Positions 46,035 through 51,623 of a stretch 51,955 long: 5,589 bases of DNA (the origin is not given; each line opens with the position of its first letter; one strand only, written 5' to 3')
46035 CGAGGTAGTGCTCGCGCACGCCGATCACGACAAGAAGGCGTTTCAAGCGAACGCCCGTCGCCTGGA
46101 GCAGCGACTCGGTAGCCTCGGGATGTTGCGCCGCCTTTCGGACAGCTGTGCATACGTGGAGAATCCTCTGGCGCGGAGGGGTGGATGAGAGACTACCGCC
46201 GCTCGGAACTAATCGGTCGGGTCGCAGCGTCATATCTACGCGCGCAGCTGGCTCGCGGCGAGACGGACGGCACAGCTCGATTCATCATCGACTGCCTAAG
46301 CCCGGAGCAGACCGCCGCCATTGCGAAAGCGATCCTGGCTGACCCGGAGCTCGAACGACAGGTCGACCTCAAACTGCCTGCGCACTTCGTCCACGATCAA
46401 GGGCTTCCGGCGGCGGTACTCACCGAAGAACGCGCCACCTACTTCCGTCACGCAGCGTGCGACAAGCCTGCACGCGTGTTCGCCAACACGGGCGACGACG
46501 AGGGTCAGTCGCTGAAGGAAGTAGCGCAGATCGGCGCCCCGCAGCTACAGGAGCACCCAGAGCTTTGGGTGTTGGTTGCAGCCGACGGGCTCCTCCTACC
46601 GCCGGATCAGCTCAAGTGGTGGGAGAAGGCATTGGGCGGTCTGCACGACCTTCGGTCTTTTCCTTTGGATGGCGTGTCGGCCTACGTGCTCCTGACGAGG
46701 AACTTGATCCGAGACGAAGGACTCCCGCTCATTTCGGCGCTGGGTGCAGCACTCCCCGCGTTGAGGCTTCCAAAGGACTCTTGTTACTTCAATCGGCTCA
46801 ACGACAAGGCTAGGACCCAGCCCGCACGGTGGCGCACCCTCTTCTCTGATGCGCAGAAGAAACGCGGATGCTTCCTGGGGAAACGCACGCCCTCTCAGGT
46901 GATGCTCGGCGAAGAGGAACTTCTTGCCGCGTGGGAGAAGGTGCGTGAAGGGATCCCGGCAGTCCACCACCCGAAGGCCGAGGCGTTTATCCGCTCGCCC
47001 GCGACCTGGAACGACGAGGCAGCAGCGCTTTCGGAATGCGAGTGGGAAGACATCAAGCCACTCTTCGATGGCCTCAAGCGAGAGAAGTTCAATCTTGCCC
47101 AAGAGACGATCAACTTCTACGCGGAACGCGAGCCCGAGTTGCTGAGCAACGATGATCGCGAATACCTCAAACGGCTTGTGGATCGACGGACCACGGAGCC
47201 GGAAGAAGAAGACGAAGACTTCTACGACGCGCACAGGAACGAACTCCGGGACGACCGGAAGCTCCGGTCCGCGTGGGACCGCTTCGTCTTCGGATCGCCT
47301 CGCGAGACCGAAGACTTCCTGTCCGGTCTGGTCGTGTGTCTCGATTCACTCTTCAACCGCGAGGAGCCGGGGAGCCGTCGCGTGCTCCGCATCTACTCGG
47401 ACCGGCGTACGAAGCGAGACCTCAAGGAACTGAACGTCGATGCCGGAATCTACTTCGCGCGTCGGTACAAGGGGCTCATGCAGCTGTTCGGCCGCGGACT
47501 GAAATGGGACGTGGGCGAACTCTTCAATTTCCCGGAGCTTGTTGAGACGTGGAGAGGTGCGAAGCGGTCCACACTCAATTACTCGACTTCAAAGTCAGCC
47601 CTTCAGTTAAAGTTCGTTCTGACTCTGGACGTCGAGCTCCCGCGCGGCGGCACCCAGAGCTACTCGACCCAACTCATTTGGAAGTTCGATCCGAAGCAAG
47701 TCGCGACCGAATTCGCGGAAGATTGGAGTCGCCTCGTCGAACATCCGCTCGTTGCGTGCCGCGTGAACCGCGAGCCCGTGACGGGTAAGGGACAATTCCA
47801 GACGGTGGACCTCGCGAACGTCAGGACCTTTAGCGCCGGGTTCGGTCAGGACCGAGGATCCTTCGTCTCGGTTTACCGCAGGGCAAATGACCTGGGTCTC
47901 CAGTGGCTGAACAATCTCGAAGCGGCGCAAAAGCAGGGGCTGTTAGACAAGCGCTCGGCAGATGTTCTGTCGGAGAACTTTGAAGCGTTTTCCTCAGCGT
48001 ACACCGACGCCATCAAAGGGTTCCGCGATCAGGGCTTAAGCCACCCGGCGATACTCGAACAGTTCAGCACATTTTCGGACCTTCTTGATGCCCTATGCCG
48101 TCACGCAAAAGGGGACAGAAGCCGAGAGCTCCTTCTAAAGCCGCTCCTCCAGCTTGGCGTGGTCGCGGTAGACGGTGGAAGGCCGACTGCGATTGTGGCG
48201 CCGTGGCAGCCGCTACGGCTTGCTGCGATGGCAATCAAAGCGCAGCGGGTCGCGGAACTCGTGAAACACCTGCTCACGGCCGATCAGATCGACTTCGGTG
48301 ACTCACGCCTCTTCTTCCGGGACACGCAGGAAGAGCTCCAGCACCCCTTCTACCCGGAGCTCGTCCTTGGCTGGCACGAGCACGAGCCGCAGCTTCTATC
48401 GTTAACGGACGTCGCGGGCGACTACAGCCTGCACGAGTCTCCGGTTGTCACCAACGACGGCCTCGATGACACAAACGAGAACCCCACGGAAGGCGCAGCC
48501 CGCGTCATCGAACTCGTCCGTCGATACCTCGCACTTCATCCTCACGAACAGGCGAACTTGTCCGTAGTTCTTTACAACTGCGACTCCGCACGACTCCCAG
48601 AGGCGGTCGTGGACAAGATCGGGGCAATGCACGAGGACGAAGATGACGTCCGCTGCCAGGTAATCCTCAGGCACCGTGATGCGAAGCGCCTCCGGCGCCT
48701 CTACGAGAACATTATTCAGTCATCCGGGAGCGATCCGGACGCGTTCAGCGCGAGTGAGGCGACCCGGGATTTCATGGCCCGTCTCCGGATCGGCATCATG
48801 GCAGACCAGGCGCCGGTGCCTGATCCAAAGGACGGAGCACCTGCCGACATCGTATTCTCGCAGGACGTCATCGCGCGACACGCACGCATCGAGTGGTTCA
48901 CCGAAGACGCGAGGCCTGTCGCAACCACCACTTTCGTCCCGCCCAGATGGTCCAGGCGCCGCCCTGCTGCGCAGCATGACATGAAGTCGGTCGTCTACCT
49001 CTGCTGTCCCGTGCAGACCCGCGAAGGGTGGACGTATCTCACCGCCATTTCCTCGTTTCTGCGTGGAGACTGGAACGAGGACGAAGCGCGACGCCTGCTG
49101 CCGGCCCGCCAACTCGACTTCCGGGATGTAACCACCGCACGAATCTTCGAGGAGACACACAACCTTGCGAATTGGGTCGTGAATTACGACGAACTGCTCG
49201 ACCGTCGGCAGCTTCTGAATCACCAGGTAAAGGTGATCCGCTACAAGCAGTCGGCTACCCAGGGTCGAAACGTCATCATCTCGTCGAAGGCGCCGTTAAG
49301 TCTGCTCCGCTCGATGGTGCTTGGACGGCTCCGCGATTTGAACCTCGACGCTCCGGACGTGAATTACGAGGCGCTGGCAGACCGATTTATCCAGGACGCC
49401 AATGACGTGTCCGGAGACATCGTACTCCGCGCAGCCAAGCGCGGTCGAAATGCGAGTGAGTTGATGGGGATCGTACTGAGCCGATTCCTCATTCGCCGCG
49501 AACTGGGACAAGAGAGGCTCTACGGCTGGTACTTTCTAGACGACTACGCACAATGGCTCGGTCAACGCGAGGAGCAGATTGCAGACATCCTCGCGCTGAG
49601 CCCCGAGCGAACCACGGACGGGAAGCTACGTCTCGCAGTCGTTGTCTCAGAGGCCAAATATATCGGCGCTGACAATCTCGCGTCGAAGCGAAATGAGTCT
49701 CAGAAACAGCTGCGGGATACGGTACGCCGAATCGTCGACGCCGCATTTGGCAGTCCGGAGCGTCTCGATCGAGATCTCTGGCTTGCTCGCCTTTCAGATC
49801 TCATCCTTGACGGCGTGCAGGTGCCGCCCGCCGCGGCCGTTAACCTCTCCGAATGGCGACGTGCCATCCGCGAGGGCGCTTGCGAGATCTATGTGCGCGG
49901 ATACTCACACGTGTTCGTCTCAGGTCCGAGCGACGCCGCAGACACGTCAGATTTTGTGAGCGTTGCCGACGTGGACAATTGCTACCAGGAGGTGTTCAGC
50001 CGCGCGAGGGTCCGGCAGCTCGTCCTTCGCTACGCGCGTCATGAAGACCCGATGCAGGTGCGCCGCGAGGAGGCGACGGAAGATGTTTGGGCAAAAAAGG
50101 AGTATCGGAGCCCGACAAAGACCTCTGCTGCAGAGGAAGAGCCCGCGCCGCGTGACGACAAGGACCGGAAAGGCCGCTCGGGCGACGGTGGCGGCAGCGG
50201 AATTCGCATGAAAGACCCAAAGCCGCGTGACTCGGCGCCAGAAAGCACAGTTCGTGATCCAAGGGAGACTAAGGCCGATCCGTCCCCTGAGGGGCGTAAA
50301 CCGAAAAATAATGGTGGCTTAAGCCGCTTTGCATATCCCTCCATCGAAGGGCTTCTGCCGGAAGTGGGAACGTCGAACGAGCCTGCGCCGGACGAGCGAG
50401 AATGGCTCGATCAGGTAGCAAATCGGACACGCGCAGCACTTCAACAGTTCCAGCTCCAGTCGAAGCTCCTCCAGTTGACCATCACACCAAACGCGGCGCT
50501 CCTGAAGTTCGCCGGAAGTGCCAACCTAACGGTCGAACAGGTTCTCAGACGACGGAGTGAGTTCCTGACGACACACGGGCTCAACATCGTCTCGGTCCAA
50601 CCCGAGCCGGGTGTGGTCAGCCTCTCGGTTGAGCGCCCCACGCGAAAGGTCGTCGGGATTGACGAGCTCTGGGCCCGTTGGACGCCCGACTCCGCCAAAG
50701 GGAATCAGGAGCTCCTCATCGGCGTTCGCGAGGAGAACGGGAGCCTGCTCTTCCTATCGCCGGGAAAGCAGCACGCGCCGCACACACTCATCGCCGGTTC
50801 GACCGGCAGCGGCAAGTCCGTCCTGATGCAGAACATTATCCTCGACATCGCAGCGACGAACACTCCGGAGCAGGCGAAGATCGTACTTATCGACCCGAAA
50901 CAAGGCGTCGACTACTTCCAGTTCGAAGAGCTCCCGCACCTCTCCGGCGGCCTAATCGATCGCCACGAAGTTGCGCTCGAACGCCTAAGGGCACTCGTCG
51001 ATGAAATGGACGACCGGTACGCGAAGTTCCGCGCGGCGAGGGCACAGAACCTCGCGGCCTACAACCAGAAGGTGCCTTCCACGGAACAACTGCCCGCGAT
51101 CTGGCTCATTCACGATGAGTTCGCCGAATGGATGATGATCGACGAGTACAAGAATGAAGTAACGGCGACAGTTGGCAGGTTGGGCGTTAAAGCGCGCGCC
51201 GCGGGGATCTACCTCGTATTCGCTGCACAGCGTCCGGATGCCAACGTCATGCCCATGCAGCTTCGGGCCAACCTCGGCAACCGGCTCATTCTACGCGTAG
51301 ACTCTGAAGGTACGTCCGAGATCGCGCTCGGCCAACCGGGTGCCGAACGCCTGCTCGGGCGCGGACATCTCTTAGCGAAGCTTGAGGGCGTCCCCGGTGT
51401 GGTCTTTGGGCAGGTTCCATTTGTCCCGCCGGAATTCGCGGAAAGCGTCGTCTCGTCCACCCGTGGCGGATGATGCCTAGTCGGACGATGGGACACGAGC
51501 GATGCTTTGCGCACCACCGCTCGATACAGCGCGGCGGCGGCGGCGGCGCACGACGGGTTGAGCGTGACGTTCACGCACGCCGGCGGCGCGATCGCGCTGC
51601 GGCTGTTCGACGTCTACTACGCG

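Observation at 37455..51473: SspBCD-like phosphorothioation module lacking SspA, fused in one gene string to a DptFGH/SspFGH-like restriction trio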

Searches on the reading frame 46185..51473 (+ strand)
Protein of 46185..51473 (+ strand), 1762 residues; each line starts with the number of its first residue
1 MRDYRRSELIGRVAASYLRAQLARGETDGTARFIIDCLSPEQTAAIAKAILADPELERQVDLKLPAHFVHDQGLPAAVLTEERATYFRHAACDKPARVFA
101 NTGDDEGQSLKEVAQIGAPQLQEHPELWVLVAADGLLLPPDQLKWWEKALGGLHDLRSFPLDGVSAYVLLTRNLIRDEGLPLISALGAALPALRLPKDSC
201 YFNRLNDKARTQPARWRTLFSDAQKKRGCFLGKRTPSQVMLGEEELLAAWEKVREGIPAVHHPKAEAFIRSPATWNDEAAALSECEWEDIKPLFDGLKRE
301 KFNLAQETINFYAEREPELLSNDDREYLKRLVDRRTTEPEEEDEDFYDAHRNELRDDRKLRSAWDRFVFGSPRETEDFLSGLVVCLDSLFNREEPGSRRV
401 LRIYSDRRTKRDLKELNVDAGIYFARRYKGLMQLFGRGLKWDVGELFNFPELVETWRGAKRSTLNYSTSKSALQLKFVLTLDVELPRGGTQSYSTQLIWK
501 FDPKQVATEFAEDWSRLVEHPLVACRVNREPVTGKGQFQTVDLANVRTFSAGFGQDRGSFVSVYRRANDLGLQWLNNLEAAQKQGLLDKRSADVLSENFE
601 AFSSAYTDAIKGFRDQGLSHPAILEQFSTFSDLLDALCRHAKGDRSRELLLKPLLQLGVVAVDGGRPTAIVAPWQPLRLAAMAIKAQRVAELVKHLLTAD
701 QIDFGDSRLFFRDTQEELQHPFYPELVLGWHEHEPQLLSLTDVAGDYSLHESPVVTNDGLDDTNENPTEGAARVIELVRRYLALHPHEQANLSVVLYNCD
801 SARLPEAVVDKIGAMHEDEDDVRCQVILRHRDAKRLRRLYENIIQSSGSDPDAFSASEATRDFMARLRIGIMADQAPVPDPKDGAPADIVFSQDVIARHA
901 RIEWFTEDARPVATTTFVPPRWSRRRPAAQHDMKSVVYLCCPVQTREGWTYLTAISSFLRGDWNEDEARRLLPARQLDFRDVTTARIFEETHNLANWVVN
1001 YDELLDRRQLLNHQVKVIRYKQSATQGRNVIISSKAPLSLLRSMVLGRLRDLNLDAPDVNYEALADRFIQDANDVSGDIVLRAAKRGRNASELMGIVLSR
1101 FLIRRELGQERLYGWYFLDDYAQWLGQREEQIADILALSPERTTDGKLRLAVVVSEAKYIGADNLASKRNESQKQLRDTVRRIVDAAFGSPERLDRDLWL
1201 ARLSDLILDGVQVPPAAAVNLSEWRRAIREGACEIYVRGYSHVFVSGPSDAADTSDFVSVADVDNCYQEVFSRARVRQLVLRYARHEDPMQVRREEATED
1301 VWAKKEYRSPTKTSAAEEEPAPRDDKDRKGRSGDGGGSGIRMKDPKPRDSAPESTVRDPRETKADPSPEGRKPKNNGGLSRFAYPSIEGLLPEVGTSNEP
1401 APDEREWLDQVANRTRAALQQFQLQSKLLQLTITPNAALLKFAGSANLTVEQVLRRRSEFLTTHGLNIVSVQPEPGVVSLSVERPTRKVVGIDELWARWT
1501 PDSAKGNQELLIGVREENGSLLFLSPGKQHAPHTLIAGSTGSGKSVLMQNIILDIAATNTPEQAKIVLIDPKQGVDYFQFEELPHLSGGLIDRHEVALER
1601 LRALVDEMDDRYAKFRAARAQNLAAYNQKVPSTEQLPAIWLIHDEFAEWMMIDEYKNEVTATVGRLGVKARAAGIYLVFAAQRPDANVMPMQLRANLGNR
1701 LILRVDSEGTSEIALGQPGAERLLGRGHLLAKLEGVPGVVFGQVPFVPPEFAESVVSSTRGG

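Call 4: search_protein_families(library=pfam, proteins=[window:46185-51473:+], max_evalue=0.01)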
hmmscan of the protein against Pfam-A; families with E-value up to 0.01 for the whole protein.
window:46185-51473:+ (1762 aa): 4 families
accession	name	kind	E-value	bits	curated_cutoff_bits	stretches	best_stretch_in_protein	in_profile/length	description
PF01580.24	FtsK_SpoIIIE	-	2.1e-34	119.4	24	1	1528-1684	36-219/221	FtsK/SpoIIIE family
PF12846.13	AAA_10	-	4.8e-06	26.3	27.5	1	1528-1578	18-64/362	AAA-like domain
PF01935.23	DUF87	-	5e-05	23.9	23.2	1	1532-1581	24-68/220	Helicase HerA, central domain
PF05729.18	NACHT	-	0.0067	16.7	26.7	0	1535-1567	4-37/167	NACHT domain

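Call 5: search_protein_families(library=padloc, proteins=[window:46185-51473:+], max_evalue=0.01)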
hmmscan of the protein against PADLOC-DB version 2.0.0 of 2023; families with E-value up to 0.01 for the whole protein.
window:46185-51473:+ (1762 aa): 9 families
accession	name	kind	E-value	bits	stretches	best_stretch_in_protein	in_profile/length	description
PDLC02806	SspH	-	0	2247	1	6-1757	3-1763/1766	SspH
PDLC02803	SspH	-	0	1618.2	5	6-1282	3-1254/1255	SspH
PDLC02805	SspH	-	3.3e-196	652.4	3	6-1287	3-1294/1400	SspH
PDLC02804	SspH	-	1.5e-57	193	2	1381-1747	1182-1549/1561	SspH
PDLC04140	mad8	-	7.2e-22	76.3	1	1529-1730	25-285/314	mads_8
PDLC01055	HerA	-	2.9e-05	21.1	1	1533-1570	159-194/532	Type III coevolved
PDLC04103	HerA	-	6.1e-05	19.6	1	1517-1572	158-209/579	-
PDLC04105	HerA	-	7.6e-05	19.4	1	1532-1571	167-203/576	-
PDLC02684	DndH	-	0.003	13.1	1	1503-1572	1336-1412/1715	DndH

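Call 6: search_protein_families(library=ncbifam, proteins=[window:46185-51473:+], max_evalue=0.01)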
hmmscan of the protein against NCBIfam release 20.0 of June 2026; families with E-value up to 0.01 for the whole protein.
window:46185-51473:+ (1762 aa): 9 families
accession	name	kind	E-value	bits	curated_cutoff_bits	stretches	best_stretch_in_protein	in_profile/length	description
NF007615.0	PRK10263.1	equivalog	1e-31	109.6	1566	2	1529-1633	1008-1111/1355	DNA translocase FtsK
TIGR03924.1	T7SS_EccC_a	equivalog_domain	1.1e-31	110.3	509.15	1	1530-1723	449-645/673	type VII secretion protein EccCa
TIGR03928.1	T7_EssCb_Firm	equivalog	3.7e-28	97.7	778.4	1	1497-1723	435-661/1296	type VII secretion protein EssC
TIGR03925.1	T7SS_EccC_b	equivalog_domain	1.5e-15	56.5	346.55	2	1503-1574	335-404/564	type VII secretion protein EccCb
NF041214.1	plasmid_TraB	equivalog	2.2e-11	43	800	1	1508-1715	221-419/639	plasmid transfer protein TraB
TIGR03743.1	SXT_TraD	subfamily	8.3e-05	21.2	366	1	1492-1576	138-216/636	conjugative transfer system coupling protein TraD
TIGR00929.1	VirB4_CagE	subfamily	0.00045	18.6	643.1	1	1531-1576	437-479/792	VirB4 family type IV secretion/conjugal transfer ATPase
NF045975.1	VirB4_plasma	equivalog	0.0032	15.2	590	1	1506-1573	487-553/894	Mbov_0397 family ICE element conjugal transfer ATPase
NF041017.1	DNA_import_CedB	equivalog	0.008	14.8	700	0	1501-1575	245-316/590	DNA import protein CedB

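Call 14: find_encoding_contigs(protein=window:46185-51473:+, flank=10000, max_places=6)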
Protein window:46185-51473:+ (1762 aa): no gene with exactly this product is on record in the collection.

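Call 37: search_solved_structures(query=window:46185-51473:+, max_evalue=0.01)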
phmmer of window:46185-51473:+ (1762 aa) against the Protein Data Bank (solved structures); distinct sequences matched with E-value up to 0.01: 15.
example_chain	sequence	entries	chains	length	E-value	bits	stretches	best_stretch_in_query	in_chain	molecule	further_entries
2iuu_A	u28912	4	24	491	2.8e-36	127.4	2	1347-1635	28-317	DNA TRANSLOCASE FTSK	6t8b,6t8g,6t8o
2iut_A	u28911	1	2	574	5.2e-36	126.5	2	1347-1635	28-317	DNA TRANSLOCASE FTSK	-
2ius_A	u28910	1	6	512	5.3e-31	109.9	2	1385-1636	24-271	DNA TRANSLOCASE FTSK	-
4nh0_A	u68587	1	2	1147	2e-26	94.7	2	1530-1724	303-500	Cell divisionFtsK/SpoIIIE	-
7np7_C1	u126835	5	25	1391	7.2e-23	82.9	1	1490-1729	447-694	ESX-5 secretion system protein EccC5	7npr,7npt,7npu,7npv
7b9f_C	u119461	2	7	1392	1.7e-20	75.1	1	1509-1724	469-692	EccC5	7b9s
9qks_G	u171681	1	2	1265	1.6e-18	68.5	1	1485-1729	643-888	ESX secretion system protein YukB,Green fluorescent protein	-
6o1w_A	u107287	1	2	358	1.5e-15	58.7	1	1530-1733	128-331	DNA translocase coupling protein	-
6o1x_A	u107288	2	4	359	1.5e-15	58.7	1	1530-1733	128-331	DNA translocase coupling protein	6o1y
6o1z_A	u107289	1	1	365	1.5e-15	58.6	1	1530-1733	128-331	DNA translocase coupling protein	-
4n1a_A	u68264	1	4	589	4.9e-09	37.1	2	1531-1713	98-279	Cell divisionFtsK/SpoIIIE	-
9jv8_A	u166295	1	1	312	2.9e-05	24.6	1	1536-1730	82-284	ESX-1 secretion system protein EccCb1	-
5fv0_A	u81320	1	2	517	0.00088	19.6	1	1536-1702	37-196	ESX secretion system protein EccC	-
6j19_A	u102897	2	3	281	0.001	19.5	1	1509-1608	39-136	ESX-1 secretion system protein EccCb1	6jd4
4lya_A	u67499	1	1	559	0.001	19.4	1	1536-1702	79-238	Uncharacterized protein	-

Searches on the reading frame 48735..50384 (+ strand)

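Call 50: search_protein_families(library=pfam, proteins=[window:48735-50384:+], max_evalue=1)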
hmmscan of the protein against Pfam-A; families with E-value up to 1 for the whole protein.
window:48735-50384:+ (550 aa): 2 families
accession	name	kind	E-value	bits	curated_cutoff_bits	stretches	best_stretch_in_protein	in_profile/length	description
PF18602.6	Rap1a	-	0.048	14.6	27.7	1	377-448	19-77/90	Rap1a immunity proteins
PF22256.2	BDI_1685-like_C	-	0.15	12.3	27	1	93-181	46-132/192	BDI_1685-like, C-terminal domain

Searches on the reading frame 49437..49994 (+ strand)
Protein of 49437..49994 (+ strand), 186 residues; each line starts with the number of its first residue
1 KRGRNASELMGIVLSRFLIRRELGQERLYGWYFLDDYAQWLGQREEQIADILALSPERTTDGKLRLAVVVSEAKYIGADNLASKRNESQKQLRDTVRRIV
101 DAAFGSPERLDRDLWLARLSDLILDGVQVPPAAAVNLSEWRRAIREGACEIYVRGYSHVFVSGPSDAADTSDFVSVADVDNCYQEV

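Call 90: search_solved_structures(query=A4, max_evalue=10, show_alignments=2)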
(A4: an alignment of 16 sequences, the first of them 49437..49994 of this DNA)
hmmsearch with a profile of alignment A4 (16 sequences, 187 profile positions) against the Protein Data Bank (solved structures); distinct sequences matched with E-value up to 10: 10.
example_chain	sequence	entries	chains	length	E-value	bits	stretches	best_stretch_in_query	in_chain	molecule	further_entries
5iit_A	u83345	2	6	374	0.18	14.3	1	77-146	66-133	Vacuolar transporter chaperone 4,Core histone macro-H2A.1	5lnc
5iig_A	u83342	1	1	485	0.27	13.8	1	77-146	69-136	Vacuolar transporter chaperone 4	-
5iiq_A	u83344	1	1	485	0.27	13.8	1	77-146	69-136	Vacuolar transporter chaperone 4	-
8yry_A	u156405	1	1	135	0.44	13.1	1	111-154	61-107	Receptor tyrosine-protein kinase erbB-3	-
8i6v_E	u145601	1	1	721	0.48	12.9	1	77-146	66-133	Vacuolar transporter chaperone complex subunit 4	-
7ytj_D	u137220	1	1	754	0.52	12.8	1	77-146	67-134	Vacuolar transporter chaperone 4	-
7cnq_A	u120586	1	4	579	0.86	12.1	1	127-176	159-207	cis-3-hydroxy-L-proline dehydratase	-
7cnp_A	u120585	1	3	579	0.86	12.1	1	127-176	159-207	cis-3-hydroxy-L-proline dehydratase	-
7d2r_A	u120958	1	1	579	0.86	12.1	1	127-176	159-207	cis-3-hydroxy-L-proline dehydratase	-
2i14_A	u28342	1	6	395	0.99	11.9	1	138-178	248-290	Nicotinate-nucleotide pyrophosphorylase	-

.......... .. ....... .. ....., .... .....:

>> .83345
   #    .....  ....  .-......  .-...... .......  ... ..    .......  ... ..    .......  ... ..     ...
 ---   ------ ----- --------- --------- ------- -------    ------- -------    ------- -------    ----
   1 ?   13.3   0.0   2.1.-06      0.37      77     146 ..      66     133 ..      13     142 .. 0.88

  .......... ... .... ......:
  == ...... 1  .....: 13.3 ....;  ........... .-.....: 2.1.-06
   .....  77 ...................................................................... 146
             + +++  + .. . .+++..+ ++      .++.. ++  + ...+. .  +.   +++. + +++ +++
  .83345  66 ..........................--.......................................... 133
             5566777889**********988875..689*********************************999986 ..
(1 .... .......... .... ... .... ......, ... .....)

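Call 91: search_protein_families(library=pfam, alignment_id=A4, max_evalue=10)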
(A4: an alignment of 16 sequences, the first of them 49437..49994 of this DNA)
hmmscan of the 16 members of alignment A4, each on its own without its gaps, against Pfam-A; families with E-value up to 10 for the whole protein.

A. member 1, window:49437-49994:+ (186 aa): 0 families

B. families by the number of members that match (of 16 scanned): 1 family
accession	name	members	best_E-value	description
PF14493.12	HTH_40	1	0.093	Helix-turn-helix domain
